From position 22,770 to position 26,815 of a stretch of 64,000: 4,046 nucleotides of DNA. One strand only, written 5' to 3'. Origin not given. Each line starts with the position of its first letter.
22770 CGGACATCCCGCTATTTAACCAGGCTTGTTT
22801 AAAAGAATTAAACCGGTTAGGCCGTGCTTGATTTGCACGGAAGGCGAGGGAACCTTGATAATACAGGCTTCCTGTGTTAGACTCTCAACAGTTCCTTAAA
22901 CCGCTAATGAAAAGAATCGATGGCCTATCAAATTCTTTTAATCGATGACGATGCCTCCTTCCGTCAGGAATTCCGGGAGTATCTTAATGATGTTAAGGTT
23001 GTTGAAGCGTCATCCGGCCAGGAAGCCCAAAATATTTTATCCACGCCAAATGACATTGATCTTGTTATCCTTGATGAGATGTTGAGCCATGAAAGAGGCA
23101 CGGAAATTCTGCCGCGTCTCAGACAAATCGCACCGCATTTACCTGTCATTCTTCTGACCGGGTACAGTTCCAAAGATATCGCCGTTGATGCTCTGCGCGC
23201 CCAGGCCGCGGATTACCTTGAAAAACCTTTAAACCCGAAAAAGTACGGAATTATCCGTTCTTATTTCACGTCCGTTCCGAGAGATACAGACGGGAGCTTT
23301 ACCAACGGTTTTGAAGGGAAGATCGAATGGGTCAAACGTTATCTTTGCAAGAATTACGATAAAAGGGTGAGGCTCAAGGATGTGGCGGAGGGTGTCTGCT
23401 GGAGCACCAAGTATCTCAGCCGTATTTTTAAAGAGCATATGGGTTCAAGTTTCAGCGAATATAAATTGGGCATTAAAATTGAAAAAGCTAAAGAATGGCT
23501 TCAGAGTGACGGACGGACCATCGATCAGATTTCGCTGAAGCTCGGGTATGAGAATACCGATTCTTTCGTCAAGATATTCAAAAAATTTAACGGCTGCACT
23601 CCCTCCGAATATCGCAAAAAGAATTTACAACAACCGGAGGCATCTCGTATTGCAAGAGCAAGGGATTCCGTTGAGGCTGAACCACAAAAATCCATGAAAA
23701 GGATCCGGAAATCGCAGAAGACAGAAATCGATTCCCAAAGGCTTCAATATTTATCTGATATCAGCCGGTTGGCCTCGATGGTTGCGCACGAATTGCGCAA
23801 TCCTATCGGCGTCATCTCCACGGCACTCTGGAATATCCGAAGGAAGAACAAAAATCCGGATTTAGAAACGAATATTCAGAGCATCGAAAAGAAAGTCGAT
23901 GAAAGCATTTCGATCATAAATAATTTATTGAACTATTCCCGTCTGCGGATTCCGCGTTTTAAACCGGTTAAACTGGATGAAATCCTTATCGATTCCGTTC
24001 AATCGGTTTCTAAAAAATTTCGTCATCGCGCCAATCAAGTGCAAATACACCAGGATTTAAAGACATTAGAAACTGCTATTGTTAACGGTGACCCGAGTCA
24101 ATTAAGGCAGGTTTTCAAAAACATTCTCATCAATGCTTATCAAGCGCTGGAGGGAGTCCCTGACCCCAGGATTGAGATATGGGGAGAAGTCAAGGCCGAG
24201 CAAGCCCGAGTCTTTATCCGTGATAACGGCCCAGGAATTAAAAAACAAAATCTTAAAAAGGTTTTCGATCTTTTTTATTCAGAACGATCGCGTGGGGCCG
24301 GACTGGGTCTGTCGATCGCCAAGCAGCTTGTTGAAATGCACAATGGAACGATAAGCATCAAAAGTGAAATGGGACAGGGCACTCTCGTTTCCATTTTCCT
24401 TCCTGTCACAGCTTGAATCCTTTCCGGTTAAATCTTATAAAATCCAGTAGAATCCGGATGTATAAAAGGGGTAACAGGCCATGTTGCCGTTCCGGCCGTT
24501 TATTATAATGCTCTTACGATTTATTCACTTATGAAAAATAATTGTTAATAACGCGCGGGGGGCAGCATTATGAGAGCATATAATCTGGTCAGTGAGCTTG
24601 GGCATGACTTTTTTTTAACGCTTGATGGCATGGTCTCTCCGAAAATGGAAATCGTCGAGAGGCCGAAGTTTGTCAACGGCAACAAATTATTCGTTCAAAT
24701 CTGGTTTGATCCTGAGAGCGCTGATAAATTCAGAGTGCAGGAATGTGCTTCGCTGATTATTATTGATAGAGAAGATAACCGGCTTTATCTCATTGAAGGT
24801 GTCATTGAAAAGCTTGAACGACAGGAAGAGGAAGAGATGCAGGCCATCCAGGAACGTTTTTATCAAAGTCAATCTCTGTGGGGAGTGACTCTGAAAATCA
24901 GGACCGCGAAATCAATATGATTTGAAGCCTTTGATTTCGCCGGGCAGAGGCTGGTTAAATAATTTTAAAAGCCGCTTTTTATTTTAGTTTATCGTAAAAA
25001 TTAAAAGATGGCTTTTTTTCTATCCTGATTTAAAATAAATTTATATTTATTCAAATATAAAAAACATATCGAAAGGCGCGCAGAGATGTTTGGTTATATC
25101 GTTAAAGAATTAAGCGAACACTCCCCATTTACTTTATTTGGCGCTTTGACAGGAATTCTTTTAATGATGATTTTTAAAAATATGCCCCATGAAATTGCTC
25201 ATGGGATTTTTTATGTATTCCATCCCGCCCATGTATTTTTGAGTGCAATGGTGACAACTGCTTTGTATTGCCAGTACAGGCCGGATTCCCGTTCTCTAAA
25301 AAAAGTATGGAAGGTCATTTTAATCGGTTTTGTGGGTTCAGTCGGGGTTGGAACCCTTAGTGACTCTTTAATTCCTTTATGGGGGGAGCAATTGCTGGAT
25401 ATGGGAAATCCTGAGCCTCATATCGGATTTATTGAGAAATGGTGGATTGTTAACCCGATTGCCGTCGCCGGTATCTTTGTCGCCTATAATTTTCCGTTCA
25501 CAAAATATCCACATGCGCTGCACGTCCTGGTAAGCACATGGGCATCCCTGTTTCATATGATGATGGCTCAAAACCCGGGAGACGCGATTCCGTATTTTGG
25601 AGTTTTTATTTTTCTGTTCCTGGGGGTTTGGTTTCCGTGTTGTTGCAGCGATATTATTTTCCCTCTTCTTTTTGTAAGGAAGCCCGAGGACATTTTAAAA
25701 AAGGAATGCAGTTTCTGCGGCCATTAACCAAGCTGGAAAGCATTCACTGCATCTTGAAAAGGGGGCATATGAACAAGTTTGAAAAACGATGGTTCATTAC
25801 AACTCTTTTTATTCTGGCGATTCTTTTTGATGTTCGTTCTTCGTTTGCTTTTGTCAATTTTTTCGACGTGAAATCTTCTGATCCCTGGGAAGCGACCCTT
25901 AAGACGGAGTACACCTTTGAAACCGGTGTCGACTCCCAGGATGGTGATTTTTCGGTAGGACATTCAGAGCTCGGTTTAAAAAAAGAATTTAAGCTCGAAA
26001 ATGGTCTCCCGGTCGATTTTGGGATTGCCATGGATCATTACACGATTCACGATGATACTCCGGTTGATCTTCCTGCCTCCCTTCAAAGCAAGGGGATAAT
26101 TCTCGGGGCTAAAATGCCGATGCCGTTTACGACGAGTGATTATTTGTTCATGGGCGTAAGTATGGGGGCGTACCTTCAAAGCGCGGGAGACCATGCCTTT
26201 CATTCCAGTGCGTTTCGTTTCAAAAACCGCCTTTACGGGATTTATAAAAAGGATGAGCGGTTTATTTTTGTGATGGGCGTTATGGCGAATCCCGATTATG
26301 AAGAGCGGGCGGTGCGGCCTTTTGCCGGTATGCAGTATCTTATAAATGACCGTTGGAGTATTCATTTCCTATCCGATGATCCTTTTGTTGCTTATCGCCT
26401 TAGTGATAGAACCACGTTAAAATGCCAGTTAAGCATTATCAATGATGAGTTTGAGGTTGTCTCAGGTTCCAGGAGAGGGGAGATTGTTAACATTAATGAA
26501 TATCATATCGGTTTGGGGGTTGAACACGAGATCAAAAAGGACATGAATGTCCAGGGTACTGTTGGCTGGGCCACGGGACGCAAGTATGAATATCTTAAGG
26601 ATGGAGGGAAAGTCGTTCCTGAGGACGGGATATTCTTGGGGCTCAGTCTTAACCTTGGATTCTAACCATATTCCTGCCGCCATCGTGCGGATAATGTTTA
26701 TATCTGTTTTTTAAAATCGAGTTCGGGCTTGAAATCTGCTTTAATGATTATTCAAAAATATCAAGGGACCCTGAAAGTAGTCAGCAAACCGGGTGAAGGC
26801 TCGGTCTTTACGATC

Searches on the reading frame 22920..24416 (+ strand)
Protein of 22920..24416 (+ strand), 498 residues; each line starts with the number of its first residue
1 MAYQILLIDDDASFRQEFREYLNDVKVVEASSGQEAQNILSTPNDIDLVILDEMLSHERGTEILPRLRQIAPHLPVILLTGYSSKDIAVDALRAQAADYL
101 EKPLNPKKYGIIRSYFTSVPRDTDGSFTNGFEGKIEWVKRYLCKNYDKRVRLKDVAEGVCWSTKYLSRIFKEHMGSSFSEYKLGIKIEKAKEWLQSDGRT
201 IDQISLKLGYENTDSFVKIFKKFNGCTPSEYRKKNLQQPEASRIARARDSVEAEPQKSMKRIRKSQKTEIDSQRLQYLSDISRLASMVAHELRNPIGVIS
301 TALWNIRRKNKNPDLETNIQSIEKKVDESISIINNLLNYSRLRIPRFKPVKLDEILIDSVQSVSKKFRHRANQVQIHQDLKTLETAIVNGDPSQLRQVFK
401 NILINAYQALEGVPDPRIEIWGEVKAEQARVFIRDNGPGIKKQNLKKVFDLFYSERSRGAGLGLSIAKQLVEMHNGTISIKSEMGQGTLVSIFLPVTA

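Call 3: search_protein_families(library=pfam, proteins=[window:22920-24416:+], max_evalue=0.1)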
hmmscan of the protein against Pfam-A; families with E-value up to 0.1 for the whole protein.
window:22920-24416:+ (498 aa): 10 families
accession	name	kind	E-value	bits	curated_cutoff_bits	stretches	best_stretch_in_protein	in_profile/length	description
PF02518.31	HATPase_c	-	4.8e-24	85.4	26.4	1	390-497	1-110/111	Histidine kinase-, DNA gyrase B-, and HSP90-like ATPase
PF00072.30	Response_reg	-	2.5e-21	76.3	30.2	1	5-108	1-105/111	Response regulator receiver domain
PF12833.13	HTH_18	-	1.8e-20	73.4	33.6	1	156-233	2-79/80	Helix-turn-helix domain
PF00165.29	HTH_AraC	-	5.1e-17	62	26.6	2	194-233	1-42/42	Bacterial regulatory helix-turn-helix proteins, AraC family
PF00512.31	HisKA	-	9.6e-11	42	26.9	1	282-342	3-63/66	His Kinase A (phospho-acceptor) domain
PF14501.12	HATPase_c_5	-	9.7e-05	22.7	22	1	395-483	6-91/102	GHKL domain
PF03709.21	OKR_DC_1_N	-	0.0028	18.3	29.3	1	20-94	11-85/111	Orn/Lys/Arg decarboxylase, N-terminal domain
PF07176.17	DUF1400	-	0.0063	17.2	23.4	0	15-71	31-84/127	Alpha/beta hydrolase of unknown function (DUF1400)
PF06490.17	FleQ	-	0.013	16.2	22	1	4-87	1-83/108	Flagellar regulatory protein FleQ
PF13589.12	HATPase_c_3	-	0.023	15.2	25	1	418-458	22-63/137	Histidine kinase-, DNA gyrase B-, and HSP90-like ATPase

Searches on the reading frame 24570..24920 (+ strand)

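Call 3: search_protein_families(library=pfam, proteins=[window:24570-24920:+], max_evalue=0.1)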
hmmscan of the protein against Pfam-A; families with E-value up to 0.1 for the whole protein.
window:24570-24920:+ (116 aa): 1 family
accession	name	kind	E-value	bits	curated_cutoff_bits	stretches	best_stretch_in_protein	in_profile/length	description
PF16517.10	Nore1-SARAH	-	0.1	12.9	21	0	78-97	10-29/40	Novel Ras effector 1 C-terminal SARAH (Sav/Rassf/Hpo) domain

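Call 4: search_protein_families(library=ncbifam, proteins=[window:24570-24920:+], max_evalue=0.1)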
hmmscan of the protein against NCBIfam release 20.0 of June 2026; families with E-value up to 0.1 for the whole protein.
window:24570-24920:+ (116 aa): 2 families
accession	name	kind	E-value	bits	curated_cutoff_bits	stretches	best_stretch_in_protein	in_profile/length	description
TIGR01636.1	phage_rinA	subfamily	0.052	13.7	31.9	1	56-111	53-111/134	phage transcriptional regulator, RinA family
TIGR00564.1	trpE_most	equivalog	0.094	11.7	517.7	0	49-101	117-170/455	anthranilate synthase component I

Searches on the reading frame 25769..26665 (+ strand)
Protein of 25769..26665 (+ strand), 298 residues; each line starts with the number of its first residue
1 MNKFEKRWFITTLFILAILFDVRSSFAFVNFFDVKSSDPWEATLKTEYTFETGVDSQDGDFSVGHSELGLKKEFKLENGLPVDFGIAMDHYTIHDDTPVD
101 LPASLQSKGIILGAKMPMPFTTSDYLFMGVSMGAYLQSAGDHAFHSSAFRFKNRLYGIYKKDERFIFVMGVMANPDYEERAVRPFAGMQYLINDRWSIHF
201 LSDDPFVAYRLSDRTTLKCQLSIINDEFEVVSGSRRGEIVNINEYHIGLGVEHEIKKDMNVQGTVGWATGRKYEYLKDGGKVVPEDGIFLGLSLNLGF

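Call 3: search_protein_families(library=pfam, proteins=[window:25769-26665:+], max_evalue=0.1)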
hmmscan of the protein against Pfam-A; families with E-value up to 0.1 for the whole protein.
window:25769-26665:+ (298 aa): 1 family
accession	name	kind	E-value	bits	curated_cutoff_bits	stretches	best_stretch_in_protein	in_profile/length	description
PF19783.5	DUF6268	-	1.4e-06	27.9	22.8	1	158-276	130-250/279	Domain of unknown function (DUF6268)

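Call 4: search_protein_families(library=ncbifam, proteins=[window:25769-26665:+], max_evalue=0.1)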
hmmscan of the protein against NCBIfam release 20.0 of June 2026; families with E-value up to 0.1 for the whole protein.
window:25769-26665:+ (298 aa): 0 families
